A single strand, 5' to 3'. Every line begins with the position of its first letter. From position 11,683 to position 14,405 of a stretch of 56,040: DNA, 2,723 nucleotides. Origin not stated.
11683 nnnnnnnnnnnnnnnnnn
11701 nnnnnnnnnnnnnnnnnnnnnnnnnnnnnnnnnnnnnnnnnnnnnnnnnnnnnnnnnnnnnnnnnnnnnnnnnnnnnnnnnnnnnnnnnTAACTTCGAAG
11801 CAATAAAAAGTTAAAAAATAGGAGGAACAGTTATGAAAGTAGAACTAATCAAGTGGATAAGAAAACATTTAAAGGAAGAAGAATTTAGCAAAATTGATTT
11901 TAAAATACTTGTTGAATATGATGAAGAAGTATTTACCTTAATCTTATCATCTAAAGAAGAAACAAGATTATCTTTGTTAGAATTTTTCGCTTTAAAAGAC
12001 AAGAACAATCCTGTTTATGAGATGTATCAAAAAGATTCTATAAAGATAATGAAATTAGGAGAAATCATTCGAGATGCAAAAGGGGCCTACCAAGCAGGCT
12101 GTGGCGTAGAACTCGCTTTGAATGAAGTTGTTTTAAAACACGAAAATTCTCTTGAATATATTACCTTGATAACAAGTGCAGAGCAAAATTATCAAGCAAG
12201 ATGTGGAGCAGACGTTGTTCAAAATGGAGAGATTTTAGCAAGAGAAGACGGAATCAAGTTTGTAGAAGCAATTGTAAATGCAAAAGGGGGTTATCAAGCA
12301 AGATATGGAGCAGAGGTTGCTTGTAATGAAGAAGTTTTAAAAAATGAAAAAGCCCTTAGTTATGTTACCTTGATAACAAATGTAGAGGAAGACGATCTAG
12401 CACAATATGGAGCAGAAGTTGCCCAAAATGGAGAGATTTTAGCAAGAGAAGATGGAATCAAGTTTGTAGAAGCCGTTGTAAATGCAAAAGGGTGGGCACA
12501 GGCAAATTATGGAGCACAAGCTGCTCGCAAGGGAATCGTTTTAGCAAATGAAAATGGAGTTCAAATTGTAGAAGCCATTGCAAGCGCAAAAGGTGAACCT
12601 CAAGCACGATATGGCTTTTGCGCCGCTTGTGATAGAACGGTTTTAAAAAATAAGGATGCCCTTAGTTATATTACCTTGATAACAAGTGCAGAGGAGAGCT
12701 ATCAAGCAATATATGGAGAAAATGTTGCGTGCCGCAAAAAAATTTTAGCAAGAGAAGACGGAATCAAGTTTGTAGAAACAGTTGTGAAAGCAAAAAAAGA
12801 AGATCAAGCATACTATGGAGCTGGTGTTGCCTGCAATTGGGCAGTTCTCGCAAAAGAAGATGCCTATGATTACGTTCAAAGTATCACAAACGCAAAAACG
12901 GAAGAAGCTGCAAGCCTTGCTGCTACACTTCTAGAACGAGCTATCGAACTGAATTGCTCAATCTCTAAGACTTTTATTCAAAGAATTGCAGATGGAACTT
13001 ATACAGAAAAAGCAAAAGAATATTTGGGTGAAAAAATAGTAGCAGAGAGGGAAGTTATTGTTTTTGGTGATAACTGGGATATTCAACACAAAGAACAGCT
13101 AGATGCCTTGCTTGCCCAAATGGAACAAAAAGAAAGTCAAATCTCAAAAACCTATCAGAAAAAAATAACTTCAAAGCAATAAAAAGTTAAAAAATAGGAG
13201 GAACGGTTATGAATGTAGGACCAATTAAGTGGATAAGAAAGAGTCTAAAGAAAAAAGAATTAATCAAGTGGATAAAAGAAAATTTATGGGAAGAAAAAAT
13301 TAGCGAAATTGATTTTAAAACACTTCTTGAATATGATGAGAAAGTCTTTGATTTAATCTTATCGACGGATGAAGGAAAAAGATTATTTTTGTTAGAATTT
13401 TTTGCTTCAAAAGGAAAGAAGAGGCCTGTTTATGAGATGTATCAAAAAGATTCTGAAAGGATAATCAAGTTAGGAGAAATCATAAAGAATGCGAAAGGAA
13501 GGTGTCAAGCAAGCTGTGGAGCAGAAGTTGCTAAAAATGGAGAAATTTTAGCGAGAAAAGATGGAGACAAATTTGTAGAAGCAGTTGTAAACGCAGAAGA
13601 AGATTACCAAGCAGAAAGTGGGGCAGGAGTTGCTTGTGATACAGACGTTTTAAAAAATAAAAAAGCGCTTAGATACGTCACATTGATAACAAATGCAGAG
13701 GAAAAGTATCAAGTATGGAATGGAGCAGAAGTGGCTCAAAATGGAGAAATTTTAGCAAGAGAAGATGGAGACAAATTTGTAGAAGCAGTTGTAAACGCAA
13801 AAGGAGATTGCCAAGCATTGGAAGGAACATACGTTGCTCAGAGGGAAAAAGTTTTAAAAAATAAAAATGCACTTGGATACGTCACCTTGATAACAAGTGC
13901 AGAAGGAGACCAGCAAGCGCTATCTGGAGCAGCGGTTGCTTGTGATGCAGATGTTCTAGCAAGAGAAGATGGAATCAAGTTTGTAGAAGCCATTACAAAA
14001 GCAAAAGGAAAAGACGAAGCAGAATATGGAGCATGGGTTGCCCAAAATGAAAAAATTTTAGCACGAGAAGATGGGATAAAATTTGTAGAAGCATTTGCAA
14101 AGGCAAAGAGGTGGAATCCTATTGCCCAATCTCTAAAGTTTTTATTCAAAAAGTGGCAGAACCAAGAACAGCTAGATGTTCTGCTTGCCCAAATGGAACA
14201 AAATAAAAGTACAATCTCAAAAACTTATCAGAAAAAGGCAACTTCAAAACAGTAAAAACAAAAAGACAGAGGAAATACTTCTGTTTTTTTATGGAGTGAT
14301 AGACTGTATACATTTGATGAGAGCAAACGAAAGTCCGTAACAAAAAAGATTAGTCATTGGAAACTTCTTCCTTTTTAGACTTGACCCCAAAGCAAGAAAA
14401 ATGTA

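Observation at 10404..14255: Tandem array of three paralogous proteins built from strict 34-residue repeats, directly downstream of spo0A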

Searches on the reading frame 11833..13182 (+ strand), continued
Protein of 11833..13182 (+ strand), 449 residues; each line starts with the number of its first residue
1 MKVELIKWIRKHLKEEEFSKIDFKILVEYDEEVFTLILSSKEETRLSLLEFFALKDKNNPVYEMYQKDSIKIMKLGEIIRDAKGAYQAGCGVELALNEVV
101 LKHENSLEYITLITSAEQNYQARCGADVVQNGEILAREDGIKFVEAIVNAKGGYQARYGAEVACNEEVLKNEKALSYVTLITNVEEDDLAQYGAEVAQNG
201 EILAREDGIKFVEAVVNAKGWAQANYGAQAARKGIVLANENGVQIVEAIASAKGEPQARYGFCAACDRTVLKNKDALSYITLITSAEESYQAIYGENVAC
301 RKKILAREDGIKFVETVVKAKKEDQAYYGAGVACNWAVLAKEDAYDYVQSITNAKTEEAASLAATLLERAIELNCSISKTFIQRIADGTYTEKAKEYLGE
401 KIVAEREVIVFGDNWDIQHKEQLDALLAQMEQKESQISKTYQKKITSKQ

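Call 41: find_encoding_contigs(protein=P0108, flank=8000, max_places=2)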
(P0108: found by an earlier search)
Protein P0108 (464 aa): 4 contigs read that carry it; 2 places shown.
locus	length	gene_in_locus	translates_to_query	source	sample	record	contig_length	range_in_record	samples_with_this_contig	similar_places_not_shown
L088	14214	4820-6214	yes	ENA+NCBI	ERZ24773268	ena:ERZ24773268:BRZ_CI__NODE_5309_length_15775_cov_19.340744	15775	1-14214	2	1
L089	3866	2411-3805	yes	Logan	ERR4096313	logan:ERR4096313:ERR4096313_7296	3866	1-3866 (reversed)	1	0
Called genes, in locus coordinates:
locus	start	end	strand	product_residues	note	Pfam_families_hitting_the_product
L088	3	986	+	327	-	?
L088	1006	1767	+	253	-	-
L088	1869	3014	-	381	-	PF01098:FTSW_RODA_SPOVE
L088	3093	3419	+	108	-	-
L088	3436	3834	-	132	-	PF10612:Spore-coat_CotZ (weak)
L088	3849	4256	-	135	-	PF10612:Spore-coat_CotZ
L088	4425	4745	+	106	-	PF00367:PTS_EIIB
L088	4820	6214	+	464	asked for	-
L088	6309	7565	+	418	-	PF00512:HisKA, PF02518:HATPase_c, PF14501:HATPase_c_5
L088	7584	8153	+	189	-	PF01966:HD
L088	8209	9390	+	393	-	-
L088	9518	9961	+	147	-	PF03862:SpoVAC_SpoVAEB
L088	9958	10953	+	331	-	PF07451:SpoVAD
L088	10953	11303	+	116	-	PF03862:SpoVAC_SpoVAEB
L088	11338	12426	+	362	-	-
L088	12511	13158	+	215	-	PF04542:Sigma70_r2, PF04539:Sigma70_r3, PF08281:Sigma70_r4_2, PF04545:Sigma70_r4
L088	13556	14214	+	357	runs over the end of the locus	PF13793:Pribosyltran_N, PF00156:Pribosyltran, PF14572:Pribosyl_synth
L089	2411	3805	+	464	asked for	-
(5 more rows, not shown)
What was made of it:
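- One distant relative (L088) lies next to an orphan histidine kinase in a neighbourhood rich in sporulation genes (call 41).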

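Call 42: find_encoding_contigs(protein=P0012, flank=8000, max_places=2)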
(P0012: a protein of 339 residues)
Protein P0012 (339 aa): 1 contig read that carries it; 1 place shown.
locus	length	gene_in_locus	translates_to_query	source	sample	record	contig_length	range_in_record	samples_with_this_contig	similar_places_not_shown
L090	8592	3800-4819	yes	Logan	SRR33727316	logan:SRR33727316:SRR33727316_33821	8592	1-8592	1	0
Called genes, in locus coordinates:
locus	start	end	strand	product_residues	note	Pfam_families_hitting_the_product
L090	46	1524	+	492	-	PF00884:Sulfatase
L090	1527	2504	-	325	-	PF11858:DUF3378, PF01351:RNase_HII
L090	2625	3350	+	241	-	PF02674:Colicin_V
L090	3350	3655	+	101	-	PF00085:Thioredoxin, PF13098:Thioredoxin_2, PF13905:Thioredoxin_8 (weak)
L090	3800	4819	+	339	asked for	-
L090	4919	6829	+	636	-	PF02518:HATPase_c, PF00204:DNA_gyraseB, PF01751:Toprim, PF00986:DNA_gyraseB_C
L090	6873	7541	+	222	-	-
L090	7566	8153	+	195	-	-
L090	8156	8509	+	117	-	PF28086:HVO_2142 (faint)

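Call 49: search_solved_structures(query=A1, max_evalue=10, show_alignments=2)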
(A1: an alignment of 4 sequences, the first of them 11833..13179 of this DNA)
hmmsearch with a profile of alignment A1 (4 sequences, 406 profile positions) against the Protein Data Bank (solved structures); distinct sequences matched with E-value up to 10: 2.
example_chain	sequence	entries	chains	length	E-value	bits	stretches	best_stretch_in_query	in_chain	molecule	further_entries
5v7q_W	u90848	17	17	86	0.22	13.5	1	134-164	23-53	50S ribosomal protein L27 | Large ribosomal subunit protein bL27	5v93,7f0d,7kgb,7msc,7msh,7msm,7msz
6dzi_X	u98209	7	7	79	2.5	10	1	134-160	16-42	50S ribosomal protein L27 | Large ribosomal subunit protein bL27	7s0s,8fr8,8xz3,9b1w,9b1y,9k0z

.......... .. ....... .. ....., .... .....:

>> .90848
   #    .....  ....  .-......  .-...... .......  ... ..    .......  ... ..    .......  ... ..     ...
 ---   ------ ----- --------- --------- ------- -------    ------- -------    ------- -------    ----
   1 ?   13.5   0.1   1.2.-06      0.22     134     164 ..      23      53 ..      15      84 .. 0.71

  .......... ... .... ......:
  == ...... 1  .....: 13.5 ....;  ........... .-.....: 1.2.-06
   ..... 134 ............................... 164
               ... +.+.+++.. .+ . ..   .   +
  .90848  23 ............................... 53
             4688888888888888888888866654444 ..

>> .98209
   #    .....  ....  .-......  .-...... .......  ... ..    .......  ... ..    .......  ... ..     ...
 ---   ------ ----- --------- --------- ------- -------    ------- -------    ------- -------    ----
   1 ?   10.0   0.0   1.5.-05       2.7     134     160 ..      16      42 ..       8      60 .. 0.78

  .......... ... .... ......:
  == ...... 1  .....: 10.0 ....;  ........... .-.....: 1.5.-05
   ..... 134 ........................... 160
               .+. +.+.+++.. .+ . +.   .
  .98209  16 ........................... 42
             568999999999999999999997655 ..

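Call 62: search_protein_families(library=padloc, proteins=[window:11833-13179:+, P0004, P0014, P0050], max_evalue=0.1)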
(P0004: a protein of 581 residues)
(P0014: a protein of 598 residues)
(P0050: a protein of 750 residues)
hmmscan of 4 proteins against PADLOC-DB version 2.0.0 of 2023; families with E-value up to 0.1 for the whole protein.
window:11833-13179:+ (449 aa): 0 families

P0004 (581 aa): 0 families

P0014 (598 aa): 0 families

P0050 (750 aa): 0 families

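Call 63: search_protein_families(library=phrogs, proteins=[window:11833-13179:+, P0004, P0014], max_evalue=0.1)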
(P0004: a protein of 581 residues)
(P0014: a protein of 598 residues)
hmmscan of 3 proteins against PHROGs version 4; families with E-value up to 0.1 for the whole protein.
window:11833-13179:+ (449 aa): 6 families
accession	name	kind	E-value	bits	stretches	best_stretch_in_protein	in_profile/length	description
phrog_37091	-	unknown function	3.2e-05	24.8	0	190-215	8-34/65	-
phrog_27364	-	unknown function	0.01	17.2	0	187-219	13-45/70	-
phrog_16068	-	unknown function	0.02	15.9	0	183-216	9-43/56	-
phrog_26022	-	unknown function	0.023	15.7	0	338-370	17-49/68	-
phrog_36101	-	unknown function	0.064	14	0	4-49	48-94/171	-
phrog_20309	-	unknown function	0.076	14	0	124-152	120-148/159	-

P0004 (581 aa): 3 families
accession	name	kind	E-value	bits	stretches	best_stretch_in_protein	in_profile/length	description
phrog_7076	-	DNA, RNA and nucleotide metabolism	0.0046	17.7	1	394-458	112-174/188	dATP triphosphohydrolase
phrog_8586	-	unknown function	0.064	14.6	0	38-82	9-52/79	-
phrog_4074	-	unknown function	0.068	14.2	0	357-389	55-87/90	-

P0014 (598 aa): 0 families

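Call 64: fold_search(model_id=the predicted structure, library=viral)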
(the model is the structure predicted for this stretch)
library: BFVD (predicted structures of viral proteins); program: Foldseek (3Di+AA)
matches with E <= 10: 150; with E <= 0.001: 0
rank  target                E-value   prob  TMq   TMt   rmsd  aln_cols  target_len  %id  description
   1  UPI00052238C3         1.0e-01  0.08  0.08  0.09  37.5       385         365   11  (no name look-up for this kind of identifier)
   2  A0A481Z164            1.8e-01  0.21  0.17  0.13  18.5       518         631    9  Uncharacterized protein [Mimivirus LCMiAC02]
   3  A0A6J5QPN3            2.0e-01  0.33  0.17  0.11  19.4       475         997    9  DUF4214 domain-containing protein [uncultured Caudovirales phage]
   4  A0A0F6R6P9            3.9e-01  0.03  0.08  0.07  37.9       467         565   10  Immediate early protein 1 [Rat cytomegalovirus ALL-03]
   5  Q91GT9                8.2e-01  0.06  0.11  0.10  31.9       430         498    9  LAMP [Human herpesvirus 8]
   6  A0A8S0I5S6            8.6e-01  0.08  0.12  0.16  18.5       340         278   13  (no name in the UniProt tables at hand)
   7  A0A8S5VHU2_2          9.7e-01  0.06  0.13  0.07  23.1       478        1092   10  Tail tape measure [Siphoviridae sp. cthu813]
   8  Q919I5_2              9.7e-01  0.03  0.08  0.05  24.0       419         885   14  Uncharacterized protein [Culex nigripalpus nucleopolyhedrovirus (isolate Florida/1997)]
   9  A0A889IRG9            1.0e+00  0.05  0.07  0.11  21.6       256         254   13  (no name in the UniProt tables at hand)
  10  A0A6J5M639            1.1e+00  0.09  0.18  0.17  28.7       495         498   12  Uncharacterized protein (Fragment) [uncultured Caudovirales phage]
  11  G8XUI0                1.1e+00  0.02  0.09  0.08  35.3       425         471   10  Regulatory protein IE1 [Aotine betaherpesvirus 1]
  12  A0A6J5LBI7            1.2e+00  0.05  0.12  0.11  25.3       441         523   12  Bacteriophage lambda, GpH, tail tape measure, N-terminal [uncultured Caudovirales phage]
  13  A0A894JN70            1.3e+00  0.03  0.10  0.09  25.4       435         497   13  (no name in the UniProt tables at hand)
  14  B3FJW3                1.4e+00  0.06  0.14  0.10  23.0       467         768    9  Virion structural protein [Pseudomonas phage 201phi2-1]
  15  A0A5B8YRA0            1.4e+00  0.04  0.13  0.06  24.4       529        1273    8  Helicase [Chrysodeixis includens nucleopolyhedrovirus]
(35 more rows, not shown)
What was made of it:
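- Tried and rejected: The full model against viral structures gave nothing below E 0.1 (call 64).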

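Call 75: find_encoding_contigs(protein=P0037, flank=8000, max_places=2)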
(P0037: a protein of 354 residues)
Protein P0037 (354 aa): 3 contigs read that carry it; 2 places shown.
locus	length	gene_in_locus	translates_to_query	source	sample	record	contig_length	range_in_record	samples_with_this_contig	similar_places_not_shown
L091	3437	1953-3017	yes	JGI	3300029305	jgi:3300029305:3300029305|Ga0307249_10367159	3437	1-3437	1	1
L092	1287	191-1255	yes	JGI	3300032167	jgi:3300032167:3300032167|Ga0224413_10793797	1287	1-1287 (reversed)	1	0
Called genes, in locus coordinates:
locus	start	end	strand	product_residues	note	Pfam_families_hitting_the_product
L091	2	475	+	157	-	?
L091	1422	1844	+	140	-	-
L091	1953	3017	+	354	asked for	-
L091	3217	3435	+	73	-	?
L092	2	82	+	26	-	?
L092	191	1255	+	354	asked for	-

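Call 76: find_encoding_contigs(protein=P0023, flank=8000, max_places=2)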
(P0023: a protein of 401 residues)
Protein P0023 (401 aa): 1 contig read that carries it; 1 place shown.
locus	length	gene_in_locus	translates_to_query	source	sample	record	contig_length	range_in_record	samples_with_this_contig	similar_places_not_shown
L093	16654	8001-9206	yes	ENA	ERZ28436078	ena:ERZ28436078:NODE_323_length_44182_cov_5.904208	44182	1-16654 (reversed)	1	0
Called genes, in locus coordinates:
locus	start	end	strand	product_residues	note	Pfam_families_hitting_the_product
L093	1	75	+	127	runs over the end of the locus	PF00411:Ribosomal_S11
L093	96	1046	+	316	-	PF01193:RNA_pol_L, PF01000:RNA_pol_A_bac, PF03118:RNA_pol_A_CTD, PF26169:HHH_XRCC3_RpoA (weak)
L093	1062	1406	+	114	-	PF01196:Ribosomal_L17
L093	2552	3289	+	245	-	-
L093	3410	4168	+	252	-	PF00106:adh_short, PF13561:adh_short_C2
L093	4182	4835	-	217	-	-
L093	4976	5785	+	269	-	PF00005:ABC_tran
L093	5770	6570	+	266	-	PF00005:ABC_tran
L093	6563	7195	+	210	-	-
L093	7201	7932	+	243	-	PF01416:PseudoU_synth_1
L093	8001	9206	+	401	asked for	-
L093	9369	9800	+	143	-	PF00572:Ribosomal_L13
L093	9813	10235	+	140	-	PF00380:Ribosomal_S9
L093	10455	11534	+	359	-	PF04055:Radical_SAM, PF13353:Fer4_12 (weak)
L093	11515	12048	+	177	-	PF18736:pEK499_p136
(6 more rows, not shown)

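Call 77: find_encoding_contigs(protein=P0057, flank=8000, max_places=2)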
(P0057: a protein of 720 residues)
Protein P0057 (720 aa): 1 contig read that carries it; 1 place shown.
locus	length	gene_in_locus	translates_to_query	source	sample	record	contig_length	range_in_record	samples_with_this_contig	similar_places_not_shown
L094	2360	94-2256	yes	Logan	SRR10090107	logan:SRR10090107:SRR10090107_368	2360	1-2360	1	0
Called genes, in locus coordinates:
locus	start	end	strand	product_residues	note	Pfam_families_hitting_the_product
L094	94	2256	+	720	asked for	-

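Call 83: search_dna_similar(query=window:11833-13179:+, collection=phages, mode=protein, max_evalue=0.001, max_rows=10)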
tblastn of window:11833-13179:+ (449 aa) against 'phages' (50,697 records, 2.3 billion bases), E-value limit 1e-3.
No match.

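Call 84: search_dna_similar(query=window:11833-13179:+, collection=plasmids, mode=protein, max_evalue=0.001, max_rows=10)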
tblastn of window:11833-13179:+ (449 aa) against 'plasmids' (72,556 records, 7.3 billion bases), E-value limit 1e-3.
No match.
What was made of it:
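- Tried and rejected: tblastn against phage and plasmid collections found no match (calls 83, 84).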

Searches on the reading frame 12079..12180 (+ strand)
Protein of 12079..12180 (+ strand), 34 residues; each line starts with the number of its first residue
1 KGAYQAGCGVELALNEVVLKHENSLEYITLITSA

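Call 48: search_solved_structures(query=A4, max_evalue=10, show_alignments=3)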
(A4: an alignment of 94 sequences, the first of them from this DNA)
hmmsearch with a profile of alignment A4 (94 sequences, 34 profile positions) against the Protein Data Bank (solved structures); distinct sequences matched with E-value up to 10: 0.
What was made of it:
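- Family profiles hit no TALE or mTERF chain in the PDB at E <= 10 (calls 48, 49).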

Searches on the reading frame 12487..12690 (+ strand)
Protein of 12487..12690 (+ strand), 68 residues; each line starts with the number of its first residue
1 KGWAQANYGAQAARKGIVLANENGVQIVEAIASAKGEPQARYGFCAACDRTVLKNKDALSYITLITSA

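Call 82: find_homologous_proteins(query=A6, max_evalue=0.001)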
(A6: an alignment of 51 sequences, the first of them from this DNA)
Query A6 (51 sequences): 290 candidates shared short words with the query, none scored E <= 0.001.

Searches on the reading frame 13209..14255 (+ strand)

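Call 3: search_protein_families(library=pfam, proteins=[window:13209-14255:+], max_evalue=1)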
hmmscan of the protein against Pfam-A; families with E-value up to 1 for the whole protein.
window:13209-14255:+ (348 aa): 0 families

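Call 4: search_protein_families(library=ncbifam, proteins=[window:13209-14255:+], max_evalue=1)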
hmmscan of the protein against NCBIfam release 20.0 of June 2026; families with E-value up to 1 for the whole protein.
window:13209-14255:+ (348 aa): 0 families

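Call 62: search_protein_families(library=padloc, proteins=[window:13209-14252:+], max_evalue=0.1)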
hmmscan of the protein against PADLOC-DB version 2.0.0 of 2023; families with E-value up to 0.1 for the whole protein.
window:13209-14252:+ (348 aa): 0 families

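Call 63: search_protein_families(library=phrogs, proteins=[window:13209-14252:+], max_evalue=0.1)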
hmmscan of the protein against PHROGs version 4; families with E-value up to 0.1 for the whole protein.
window:13209-14252:+ (348 aa): 1 family
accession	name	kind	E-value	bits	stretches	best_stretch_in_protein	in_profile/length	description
phrog_13309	-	unknown function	0.042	14.7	0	103-137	31-65/71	-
